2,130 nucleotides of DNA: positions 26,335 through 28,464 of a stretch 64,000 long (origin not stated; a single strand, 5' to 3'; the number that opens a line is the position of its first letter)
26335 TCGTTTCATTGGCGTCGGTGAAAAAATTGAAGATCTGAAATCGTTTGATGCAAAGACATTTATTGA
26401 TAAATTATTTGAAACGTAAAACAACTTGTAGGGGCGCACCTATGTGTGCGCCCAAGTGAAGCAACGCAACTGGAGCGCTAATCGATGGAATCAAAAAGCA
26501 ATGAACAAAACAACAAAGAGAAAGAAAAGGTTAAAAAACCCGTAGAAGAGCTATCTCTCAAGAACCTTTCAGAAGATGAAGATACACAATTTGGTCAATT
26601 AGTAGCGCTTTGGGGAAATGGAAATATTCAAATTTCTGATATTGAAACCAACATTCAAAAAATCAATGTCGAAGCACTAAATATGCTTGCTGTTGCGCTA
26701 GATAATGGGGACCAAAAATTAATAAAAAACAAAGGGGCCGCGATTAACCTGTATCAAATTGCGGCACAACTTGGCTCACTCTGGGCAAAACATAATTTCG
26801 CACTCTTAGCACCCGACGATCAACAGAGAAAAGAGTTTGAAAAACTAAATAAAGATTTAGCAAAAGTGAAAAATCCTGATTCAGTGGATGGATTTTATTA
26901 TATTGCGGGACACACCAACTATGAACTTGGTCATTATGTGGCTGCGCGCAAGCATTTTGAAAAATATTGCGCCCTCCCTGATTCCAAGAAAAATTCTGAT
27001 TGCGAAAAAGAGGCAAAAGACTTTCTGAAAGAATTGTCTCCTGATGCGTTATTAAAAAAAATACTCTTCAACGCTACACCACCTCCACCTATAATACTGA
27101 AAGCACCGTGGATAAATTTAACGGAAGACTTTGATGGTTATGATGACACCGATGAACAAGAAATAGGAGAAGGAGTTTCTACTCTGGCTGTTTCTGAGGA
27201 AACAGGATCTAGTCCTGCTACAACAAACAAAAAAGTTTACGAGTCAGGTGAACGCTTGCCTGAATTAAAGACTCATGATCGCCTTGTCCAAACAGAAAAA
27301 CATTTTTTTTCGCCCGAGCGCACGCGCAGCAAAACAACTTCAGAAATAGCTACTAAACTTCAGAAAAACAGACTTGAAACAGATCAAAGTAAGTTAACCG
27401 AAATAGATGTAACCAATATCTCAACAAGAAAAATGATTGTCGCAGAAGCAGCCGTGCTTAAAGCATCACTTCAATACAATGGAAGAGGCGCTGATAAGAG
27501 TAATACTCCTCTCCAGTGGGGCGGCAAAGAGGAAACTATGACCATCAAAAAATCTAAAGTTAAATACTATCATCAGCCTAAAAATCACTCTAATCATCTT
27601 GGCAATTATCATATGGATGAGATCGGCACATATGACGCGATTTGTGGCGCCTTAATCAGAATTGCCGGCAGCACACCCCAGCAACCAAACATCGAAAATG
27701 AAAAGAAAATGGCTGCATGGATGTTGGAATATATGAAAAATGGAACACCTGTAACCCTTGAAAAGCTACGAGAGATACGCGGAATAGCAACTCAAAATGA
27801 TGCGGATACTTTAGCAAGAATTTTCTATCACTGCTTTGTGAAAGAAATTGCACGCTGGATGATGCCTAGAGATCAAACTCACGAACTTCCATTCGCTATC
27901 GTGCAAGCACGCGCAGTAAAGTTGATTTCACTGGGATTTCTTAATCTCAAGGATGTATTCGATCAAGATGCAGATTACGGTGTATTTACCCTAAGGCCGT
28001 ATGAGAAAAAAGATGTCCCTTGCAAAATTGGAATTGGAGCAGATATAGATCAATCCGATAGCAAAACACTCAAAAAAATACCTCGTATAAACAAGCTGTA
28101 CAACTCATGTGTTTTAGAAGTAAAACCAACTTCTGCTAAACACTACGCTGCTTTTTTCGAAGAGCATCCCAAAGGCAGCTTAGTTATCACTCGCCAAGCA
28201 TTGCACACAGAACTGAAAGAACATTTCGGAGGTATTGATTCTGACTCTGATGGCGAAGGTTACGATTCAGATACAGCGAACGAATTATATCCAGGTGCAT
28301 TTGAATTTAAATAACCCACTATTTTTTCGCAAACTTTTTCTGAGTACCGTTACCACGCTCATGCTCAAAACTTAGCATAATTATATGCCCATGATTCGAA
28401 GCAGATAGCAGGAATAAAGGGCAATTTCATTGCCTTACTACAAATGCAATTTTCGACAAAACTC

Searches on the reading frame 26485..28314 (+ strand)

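Call 26: search_protein_families(library=pfam, proteins=[window:26485-28314:+], max_evalue=0.01)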
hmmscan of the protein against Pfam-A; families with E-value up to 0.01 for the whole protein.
window:26485-28314:+ (609 aa): 1 family
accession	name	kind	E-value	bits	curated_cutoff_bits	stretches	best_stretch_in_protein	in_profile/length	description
PF08238.18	Sel1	-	0.00055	20.8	30.7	1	63-98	2-36/36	Sel1 repeat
